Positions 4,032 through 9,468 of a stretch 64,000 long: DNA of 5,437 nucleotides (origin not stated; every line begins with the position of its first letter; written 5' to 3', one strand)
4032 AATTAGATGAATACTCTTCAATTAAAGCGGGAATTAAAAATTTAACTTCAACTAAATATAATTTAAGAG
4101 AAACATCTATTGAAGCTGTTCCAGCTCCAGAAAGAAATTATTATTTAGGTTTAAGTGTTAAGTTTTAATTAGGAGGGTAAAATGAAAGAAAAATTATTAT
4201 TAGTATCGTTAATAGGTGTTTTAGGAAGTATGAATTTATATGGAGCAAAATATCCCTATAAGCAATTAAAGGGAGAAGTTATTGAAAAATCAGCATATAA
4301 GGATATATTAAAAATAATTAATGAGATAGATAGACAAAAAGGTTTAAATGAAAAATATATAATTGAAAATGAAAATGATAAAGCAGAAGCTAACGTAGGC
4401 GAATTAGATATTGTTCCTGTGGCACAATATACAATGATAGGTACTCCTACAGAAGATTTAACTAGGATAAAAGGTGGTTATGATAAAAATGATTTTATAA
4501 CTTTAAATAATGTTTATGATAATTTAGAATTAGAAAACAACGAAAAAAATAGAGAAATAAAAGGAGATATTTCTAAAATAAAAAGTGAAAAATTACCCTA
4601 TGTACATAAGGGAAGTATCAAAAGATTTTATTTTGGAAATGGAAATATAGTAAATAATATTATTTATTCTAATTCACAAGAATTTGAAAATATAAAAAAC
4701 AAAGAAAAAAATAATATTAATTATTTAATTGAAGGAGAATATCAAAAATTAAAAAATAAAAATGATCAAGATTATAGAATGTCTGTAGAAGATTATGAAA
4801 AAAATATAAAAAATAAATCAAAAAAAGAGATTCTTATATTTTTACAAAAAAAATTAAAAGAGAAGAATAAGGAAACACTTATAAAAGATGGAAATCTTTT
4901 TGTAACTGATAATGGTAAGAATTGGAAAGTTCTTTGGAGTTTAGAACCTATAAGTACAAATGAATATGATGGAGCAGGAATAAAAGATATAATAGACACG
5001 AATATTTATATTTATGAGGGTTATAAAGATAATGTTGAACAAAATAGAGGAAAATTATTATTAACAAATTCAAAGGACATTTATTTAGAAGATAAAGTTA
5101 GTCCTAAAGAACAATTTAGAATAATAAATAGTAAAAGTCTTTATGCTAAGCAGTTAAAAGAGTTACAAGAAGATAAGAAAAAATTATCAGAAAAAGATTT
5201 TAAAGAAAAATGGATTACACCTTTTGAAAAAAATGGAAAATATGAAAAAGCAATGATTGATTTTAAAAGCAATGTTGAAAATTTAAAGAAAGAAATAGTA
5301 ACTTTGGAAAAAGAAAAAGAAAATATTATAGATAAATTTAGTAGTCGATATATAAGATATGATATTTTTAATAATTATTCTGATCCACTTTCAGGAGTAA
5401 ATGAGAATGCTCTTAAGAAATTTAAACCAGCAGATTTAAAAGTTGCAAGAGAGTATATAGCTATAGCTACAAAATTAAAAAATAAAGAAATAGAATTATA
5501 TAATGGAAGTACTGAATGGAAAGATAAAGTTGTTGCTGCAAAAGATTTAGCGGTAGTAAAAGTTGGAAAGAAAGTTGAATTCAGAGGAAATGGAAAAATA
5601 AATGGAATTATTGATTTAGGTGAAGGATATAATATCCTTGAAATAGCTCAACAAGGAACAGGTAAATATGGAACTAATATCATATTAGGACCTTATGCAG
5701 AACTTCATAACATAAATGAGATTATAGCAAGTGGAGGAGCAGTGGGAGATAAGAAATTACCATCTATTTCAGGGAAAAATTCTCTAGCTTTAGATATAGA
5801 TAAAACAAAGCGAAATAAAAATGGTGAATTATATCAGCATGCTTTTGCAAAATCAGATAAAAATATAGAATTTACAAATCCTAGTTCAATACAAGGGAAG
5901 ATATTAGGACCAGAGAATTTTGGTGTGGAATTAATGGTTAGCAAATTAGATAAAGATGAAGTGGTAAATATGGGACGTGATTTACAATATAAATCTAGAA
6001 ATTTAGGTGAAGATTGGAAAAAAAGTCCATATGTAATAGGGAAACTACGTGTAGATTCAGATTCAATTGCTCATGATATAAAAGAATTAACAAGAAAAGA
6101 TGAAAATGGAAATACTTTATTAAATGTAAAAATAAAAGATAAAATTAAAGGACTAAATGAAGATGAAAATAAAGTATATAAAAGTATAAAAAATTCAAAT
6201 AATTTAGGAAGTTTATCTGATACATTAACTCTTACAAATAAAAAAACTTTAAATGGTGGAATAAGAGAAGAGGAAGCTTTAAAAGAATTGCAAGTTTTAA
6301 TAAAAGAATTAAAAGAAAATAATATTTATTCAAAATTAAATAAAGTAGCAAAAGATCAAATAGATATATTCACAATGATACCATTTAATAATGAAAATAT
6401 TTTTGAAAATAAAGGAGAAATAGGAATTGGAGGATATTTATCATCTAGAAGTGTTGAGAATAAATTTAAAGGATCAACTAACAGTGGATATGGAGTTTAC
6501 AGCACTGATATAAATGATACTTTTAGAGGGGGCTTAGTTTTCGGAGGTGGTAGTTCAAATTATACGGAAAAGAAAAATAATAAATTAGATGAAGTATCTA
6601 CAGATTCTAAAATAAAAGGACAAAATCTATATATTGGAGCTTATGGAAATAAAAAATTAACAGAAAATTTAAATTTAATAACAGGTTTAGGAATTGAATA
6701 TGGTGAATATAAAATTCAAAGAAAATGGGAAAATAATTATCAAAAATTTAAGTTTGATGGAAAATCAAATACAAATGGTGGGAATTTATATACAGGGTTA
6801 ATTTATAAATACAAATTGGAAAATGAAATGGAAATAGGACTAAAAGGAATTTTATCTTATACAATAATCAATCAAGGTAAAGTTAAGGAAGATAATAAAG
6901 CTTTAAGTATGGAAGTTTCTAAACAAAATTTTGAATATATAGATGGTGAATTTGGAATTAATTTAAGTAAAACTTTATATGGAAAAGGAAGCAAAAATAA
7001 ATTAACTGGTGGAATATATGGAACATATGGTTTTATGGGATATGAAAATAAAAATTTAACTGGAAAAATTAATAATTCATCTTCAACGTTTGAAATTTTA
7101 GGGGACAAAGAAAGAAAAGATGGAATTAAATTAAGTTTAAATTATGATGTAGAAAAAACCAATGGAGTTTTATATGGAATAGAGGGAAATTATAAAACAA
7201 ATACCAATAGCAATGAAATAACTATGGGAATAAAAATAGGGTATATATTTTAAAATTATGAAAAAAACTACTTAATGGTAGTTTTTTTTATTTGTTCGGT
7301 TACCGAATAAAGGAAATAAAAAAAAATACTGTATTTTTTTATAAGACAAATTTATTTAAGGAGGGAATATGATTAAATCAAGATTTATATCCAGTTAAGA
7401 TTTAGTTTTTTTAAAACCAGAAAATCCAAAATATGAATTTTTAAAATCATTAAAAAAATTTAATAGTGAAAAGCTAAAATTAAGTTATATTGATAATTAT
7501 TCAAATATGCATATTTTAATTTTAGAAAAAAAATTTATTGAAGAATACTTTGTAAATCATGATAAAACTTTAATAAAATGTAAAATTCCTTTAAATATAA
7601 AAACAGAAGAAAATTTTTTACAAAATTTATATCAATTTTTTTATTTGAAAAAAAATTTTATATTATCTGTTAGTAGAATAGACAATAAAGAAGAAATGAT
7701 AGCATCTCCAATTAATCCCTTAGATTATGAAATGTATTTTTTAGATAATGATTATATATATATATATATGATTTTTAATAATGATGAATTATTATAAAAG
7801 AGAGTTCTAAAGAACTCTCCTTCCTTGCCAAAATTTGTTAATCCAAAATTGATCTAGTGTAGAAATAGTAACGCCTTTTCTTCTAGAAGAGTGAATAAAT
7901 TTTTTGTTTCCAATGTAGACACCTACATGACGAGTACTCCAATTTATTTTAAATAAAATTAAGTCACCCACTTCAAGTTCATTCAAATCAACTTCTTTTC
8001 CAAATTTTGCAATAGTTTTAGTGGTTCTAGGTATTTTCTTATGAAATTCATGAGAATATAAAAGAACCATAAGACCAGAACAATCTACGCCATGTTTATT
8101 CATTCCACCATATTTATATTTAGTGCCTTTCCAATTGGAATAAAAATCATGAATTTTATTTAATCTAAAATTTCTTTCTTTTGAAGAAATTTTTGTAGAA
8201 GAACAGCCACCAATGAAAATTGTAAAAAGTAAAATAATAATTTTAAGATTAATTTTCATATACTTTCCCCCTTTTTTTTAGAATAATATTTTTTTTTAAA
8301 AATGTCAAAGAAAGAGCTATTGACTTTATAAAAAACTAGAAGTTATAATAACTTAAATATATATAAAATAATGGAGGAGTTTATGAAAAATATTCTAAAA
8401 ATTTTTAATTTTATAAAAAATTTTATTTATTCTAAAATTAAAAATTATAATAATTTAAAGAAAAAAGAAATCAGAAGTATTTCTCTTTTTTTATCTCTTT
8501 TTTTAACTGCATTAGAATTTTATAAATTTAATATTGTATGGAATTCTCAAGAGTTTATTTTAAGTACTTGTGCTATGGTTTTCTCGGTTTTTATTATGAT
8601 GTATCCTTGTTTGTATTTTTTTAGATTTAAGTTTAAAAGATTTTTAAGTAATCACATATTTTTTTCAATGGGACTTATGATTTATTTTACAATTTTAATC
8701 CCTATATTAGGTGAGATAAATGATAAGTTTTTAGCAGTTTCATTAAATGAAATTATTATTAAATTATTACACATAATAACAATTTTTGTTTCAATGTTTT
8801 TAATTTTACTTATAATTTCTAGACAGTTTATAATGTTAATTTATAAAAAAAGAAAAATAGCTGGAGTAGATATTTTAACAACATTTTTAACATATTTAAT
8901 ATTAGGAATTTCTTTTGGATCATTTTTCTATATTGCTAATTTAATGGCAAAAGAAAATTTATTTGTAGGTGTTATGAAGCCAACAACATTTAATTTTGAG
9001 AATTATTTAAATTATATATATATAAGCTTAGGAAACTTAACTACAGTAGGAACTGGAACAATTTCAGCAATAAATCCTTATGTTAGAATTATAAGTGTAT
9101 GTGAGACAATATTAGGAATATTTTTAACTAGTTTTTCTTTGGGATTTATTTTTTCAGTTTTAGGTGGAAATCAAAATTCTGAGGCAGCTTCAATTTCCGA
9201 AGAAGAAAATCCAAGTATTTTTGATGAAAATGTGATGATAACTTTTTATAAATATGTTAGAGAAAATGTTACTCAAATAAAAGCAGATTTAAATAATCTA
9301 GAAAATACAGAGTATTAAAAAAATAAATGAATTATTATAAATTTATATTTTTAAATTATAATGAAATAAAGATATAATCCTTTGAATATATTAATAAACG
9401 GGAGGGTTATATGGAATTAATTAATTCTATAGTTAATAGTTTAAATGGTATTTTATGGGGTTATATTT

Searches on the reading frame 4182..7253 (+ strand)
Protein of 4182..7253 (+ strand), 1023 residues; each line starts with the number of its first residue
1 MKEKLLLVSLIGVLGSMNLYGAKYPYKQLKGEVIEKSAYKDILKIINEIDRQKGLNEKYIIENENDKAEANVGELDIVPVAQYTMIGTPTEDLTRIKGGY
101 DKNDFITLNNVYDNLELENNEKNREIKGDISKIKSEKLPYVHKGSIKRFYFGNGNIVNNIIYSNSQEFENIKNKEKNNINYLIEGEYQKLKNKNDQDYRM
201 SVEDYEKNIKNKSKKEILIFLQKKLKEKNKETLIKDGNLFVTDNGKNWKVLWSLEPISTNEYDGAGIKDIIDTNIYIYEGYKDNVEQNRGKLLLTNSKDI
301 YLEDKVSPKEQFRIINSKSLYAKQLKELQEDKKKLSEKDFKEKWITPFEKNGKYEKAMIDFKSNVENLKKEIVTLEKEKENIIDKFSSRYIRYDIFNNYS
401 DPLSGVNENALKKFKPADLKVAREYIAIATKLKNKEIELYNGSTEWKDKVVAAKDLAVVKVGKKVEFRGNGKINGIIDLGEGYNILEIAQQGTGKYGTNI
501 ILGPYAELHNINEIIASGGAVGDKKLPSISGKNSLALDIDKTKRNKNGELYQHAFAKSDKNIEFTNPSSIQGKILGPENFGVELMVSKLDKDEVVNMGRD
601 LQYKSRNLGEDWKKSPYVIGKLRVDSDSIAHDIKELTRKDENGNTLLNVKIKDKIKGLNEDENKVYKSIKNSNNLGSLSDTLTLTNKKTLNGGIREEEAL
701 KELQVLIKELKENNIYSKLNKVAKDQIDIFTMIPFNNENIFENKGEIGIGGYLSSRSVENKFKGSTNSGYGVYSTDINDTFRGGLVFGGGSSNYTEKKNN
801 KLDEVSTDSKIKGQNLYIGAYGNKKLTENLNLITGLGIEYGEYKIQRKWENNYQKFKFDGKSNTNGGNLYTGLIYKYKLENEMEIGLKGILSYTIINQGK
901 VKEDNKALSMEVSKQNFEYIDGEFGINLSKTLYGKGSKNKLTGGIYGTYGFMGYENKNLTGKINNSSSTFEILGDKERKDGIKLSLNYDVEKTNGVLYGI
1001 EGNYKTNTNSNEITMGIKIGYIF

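Call 50: search_protein_families(library=pfam, proteins=[window:4182-7253:+], max_evalue=0.0001)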
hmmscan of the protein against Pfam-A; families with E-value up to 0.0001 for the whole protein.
window:4182-7253:+ (1023 aa): 1 family
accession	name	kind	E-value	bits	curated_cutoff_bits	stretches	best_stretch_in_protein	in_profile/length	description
PF03797.25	Autotransporter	-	1.1e-14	55.2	26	1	749-996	6-248/255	Autotransporter beta-domain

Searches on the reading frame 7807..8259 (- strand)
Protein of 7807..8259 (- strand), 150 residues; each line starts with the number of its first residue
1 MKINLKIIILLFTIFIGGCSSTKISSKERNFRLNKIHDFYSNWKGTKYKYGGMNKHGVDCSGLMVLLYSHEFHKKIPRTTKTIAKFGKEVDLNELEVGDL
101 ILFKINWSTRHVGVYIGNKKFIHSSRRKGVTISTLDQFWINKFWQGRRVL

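Call 50: search_protein_families(library=pfam, proteins=[window:7807-8259:-], max_evalue=0.0001)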
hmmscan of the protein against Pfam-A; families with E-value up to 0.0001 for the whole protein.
window:7807-8259:- (150 aa): 1 family
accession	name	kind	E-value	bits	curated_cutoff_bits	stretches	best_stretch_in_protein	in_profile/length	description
PF00877.26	NLPC_P60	-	6.3e-26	90.8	23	1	45-148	1-105/105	NlpC/P60 family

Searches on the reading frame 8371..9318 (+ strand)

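Call 50: search_protein_families(library=pfam, proteins=[window:8371-9318:+], max_evalue=0.0001)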
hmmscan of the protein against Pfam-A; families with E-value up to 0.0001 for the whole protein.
window:8371-9318:+ (315 aa): 0 families

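Call 80: search_protein_families(library=pfam, proteins=[window:8371-9318:+], max_evalue=0.01)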
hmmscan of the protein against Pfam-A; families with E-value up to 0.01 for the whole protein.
window:8371-9318:+ (315 aa): 1 family
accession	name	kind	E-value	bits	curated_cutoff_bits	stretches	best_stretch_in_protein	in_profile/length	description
PF07885.22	Ion_trans_2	-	0.00019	21.7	22.5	1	178-264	5-77/79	Ion channel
